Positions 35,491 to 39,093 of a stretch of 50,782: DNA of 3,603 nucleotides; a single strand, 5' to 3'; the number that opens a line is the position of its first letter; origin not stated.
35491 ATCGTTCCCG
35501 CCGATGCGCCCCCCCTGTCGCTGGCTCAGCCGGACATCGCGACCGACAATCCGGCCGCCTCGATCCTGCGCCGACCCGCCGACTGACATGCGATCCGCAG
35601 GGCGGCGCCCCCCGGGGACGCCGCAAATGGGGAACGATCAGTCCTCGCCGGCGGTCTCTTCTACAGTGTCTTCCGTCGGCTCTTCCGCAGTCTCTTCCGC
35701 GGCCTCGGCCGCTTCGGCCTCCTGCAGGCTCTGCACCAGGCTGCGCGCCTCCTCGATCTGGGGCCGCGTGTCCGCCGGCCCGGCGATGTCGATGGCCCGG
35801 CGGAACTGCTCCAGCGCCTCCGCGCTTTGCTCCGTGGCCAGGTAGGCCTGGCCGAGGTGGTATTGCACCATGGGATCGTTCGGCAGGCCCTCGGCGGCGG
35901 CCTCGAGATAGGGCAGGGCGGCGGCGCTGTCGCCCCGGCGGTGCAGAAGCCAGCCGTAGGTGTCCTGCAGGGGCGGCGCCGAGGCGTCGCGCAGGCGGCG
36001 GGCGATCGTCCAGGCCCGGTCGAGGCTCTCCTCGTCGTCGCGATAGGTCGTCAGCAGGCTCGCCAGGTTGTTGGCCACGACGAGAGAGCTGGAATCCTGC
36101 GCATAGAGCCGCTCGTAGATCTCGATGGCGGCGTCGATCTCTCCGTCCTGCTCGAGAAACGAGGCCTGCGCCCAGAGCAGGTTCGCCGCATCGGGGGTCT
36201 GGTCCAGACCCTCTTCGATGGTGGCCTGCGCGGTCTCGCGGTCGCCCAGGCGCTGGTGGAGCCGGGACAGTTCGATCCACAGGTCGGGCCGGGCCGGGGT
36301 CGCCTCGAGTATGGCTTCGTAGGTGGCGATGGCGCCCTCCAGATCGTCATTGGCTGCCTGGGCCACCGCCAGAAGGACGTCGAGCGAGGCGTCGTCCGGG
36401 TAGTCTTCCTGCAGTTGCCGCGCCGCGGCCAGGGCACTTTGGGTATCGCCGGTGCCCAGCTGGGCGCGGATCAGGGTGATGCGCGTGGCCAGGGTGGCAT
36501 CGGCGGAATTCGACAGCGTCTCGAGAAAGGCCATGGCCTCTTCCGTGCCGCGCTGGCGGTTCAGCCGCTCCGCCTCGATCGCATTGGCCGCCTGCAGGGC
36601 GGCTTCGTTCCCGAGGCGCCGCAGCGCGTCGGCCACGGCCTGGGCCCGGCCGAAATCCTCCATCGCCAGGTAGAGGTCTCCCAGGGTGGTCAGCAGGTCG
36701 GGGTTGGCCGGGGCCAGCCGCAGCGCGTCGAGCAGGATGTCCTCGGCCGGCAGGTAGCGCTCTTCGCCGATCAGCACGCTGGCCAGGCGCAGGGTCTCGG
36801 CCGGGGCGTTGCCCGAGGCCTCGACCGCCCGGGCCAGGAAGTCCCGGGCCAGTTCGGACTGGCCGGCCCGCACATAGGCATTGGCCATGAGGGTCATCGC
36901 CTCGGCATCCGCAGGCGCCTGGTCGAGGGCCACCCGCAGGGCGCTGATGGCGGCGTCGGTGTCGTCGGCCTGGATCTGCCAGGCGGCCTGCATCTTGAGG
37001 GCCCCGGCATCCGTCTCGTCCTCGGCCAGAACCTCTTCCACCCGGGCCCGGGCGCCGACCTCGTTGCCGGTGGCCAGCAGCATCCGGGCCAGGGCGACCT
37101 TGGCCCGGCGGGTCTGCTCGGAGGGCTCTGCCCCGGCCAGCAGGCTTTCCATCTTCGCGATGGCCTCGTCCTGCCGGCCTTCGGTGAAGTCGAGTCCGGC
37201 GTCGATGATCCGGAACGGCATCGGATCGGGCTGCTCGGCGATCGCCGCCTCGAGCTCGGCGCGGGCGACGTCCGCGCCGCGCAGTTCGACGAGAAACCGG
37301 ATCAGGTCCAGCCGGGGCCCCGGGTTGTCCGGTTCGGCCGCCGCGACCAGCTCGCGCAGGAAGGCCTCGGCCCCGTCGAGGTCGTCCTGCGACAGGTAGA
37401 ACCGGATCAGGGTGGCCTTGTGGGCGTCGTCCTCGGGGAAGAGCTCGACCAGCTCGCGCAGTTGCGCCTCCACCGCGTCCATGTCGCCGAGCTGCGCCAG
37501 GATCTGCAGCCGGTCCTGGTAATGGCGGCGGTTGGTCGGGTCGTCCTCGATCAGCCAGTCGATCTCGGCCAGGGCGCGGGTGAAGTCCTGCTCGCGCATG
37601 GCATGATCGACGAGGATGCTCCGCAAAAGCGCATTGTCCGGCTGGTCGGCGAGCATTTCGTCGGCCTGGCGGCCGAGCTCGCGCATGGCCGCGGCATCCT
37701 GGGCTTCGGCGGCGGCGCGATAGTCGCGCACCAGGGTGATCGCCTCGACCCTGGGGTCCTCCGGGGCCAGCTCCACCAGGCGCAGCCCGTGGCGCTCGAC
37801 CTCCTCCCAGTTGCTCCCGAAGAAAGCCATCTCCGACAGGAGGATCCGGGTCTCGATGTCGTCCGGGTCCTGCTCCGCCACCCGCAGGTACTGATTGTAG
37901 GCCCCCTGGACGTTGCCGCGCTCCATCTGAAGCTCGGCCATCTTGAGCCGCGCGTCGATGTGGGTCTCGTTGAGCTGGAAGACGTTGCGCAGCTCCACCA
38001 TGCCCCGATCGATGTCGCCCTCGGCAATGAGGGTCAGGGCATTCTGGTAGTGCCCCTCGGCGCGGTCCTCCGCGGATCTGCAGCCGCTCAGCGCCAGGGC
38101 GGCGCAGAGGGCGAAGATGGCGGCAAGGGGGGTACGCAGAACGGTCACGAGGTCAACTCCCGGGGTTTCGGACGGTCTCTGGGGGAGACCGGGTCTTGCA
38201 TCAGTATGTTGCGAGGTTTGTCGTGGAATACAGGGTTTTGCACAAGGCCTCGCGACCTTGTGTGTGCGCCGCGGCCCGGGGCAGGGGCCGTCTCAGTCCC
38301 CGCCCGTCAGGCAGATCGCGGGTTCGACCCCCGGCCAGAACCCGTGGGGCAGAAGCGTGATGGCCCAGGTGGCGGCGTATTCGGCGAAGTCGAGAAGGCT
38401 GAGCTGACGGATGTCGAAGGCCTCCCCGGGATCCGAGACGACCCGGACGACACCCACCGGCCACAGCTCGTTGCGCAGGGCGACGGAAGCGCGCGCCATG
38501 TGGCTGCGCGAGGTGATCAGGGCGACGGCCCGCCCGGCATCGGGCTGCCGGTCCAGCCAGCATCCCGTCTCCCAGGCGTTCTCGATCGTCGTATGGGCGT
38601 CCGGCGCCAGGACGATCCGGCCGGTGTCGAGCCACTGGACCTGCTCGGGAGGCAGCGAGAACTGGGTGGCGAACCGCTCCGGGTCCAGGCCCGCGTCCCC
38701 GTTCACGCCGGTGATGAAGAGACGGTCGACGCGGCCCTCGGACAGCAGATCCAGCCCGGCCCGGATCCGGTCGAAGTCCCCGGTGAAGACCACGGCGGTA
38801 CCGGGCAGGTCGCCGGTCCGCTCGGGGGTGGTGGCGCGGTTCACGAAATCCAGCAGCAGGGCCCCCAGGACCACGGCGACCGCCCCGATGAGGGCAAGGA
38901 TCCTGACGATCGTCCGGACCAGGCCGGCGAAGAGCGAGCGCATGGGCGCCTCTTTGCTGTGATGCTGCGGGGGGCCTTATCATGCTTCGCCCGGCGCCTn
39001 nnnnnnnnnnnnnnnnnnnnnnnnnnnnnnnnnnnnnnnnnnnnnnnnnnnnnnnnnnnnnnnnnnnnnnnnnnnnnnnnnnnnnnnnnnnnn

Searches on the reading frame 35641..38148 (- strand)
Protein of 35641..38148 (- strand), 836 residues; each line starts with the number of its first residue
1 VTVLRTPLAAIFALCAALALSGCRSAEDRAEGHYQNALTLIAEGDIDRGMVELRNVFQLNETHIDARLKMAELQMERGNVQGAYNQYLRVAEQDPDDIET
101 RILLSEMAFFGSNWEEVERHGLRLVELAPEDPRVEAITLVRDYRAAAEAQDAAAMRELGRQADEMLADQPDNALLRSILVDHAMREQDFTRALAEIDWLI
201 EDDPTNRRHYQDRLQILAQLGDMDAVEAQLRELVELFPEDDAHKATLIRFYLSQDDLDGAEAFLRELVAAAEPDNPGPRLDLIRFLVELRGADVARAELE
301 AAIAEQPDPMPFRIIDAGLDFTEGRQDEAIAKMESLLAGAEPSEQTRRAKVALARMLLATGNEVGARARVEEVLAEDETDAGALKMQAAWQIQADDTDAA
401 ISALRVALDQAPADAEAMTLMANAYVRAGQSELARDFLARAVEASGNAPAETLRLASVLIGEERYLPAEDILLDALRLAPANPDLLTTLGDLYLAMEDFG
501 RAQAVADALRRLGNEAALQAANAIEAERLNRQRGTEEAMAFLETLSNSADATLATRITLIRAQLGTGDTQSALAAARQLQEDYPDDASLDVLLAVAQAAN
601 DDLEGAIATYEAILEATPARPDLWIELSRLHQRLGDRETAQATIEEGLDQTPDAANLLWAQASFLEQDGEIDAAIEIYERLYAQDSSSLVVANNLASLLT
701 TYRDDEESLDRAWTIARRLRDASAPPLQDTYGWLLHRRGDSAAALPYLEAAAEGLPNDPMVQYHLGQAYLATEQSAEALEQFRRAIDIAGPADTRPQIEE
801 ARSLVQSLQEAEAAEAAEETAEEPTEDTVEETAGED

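Call 16: search_protein_families(library=pfam, proteins=[window:35641-38148:-], max_evalue=0.001)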
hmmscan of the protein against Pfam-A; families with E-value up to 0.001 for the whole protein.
window:35641-38148:- (836 aa): 25 families
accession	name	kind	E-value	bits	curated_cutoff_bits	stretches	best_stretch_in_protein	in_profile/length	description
PF14559.12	TPR_19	-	2.5e-48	162.7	25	5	40-99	1-60/68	Tetratricopeptide repeat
PF13428.12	TPR_14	-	3.1e-35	117.5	23.5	0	727-768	3-44/44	Tetratricopeptide repeat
PF13432.12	TPR_16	-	1.4e-31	109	32.7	3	559-621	3-65/65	Tetratricopeptide repeat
PF13181.12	TPR_8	-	2.6e-21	74.4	25.7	0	762-789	4-31/34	Tetratricopeptide repeat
PF23914.1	TPR_CcmH_CycH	-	4.9e-15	56.1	42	1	403-506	38-144/158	Cytochrome c-type biogenesis protein H TPR domain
PF07719.23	TPR_2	-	1.1e-13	50.5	27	0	761-788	3-30/34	Tetratricopeptide repeat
PF13431.12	TPR_17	-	7.8e-13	48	24.4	0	472-504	2-34/34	Tetratricopeptide repeat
PF13174.12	TPR_6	-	1.5e-12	47.7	26.3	0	65-96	1-32/33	Tetratricopeptide repeat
PF12895.13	ANAPC3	-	1.8e-11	44.6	27.2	0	743-785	7-49/82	Anaphase-promoting complex, cyclosome, subunit 3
PF25064.1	ARM_TT21_5th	-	4.8e-10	40.2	27.8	0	384-449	4-69/117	TT21 fifth ARM repeats domain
PF13424.12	TPR_12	-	1.3e-09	38.5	30.1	0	761-789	47-75/77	Tetratricopeptide repeat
PF24575.1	TPR_Slam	-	3.8e-09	37.3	35.2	1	652-708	44-100/104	Surface lipoprotein assembly modifier, N-terminal TPR repeats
PF13371.12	TPR_9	-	5.3e-09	36.4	35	1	598-656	6-64/73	Tetratricopeptide repeat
PF13414.12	TPR_11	-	1.6e-08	34.5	26.8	0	75-100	5-30/42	TPR repeat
PF25058.1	ARM_TT21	-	2.2e-08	34.6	27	0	622-707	58-146/155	Tetratricopeptide repeat protein 21 ARM repeat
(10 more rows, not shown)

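Call 24: search_protein_families(library=ncbifam, proteins=[window:35641-38148:-], max_evalue=0.00001)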
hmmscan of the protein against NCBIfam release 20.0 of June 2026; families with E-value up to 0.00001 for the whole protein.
window:35641-38148:- (836 aa): 22 families
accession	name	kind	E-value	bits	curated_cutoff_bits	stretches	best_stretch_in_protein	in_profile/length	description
TIGR02917.1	PEP_TPR_lipo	equivalog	2.4e-71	240.8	312.2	3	353-782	471-894/899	XrtA/PEP-CTERM system TPR-repeat protein PrsT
NF040959.1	MamA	equivalog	1.4e-31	109.5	200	3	565-708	49-192/204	magnetosome protein MamA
NF033920.0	C39_PA2778_fam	equivalog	2.2e-20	73.1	150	1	532-650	135-253/255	PA2778 family cysteine peptidase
NF052415.1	T3SS_chap_SctY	equivalog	7.3e-18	65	70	0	534-615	21-105/106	type III secretion apparatus assembly chaperone SctY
TIGR03939.1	PGA_TPR_OMP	equivalog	2e-16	59.4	366.65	1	25-147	390-512/800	poly-beta-1,6 N-acetyl-D-glucosamine export porin PgaA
TIGR02521.1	type_IV_pilW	equivalog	1.2e-15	57.7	154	0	375-584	24-234/234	type IV pilus biogenesis/stability protein PilW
NF008757.0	PRK11788.1-5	equivalog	4.3e-15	55.8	363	0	36-206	186-350/388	lipopolysaccharide assembly protein LapB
TIGR02552.1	LcrH_SycD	equivalog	7.1e-15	54.9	104.8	0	739-797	66-124/136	SycD/LcrH family type III secretion system chaperone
TIGR02795.1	tol_pal_ybgF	equivalog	1.1e-13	51.8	90.1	0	562-656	11-111/119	tol-pal system protein YbgF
NF008520.0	PRK11447.1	equivalog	1.4e-11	43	858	0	695-795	238-339/1157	cellulose synthase complex outer membrane protein BcsC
TIGR00540.1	TPR_hemY_coli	hypoth_equivalog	1.8e-11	43.5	142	0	470-505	313-348/385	heme biosynthesis-associated TPR protein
NF033758.1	gliding_GltE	equivalog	2.4e-11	43.3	225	0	323-512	99-282/411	adventurous gliding motility TPR repeat lipoprotein GltE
NF008756.0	PRK11788.1-4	equivalog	8.4e-10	38.2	474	0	353-513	186-345/389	lipopolysaccharide assembly protein LapB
NF047371.1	FlcA_CTERM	equivalog_domain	5.1e-09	35.2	300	0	601-785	327-499/646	periplasmic flagellar collar protein FlcA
NF053607.1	CHU_0125_OmpA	equivalog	2.8e-08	32.7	620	0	386-477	24-115/639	CHU_0125 family OmpA-like outer membrane integrity protein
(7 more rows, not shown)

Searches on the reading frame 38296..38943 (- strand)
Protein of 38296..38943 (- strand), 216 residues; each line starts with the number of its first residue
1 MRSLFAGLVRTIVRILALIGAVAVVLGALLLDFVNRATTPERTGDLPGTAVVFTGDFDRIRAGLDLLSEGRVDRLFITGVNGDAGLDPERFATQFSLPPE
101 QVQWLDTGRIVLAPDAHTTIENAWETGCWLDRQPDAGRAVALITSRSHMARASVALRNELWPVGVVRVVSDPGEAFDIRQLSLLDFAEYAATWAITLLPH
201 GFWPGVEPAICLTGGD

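Call 16: search_protein_families(library=pfam, proteins=[window:38296-38943:-], max_evalue=0.001)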
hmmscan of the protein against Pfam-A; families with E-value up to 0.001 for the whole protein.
window:38296-38943:- (216 aa): 1 family
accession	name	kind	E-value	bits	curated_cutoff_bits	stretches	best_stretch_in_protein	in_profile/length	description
PF02698.23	DUF218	-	1.8e-10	41.3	27.6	1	22-164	2-104/133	DUF218 domain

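Call 24: search_protein_families(library=ncbifam, proteins=[window:38296-38943:-], max_evalue=0.00001)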
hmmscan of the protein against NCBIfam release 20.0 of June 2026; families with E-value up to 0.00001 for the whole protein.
window:38296-38943:- (216 aa): 0 families
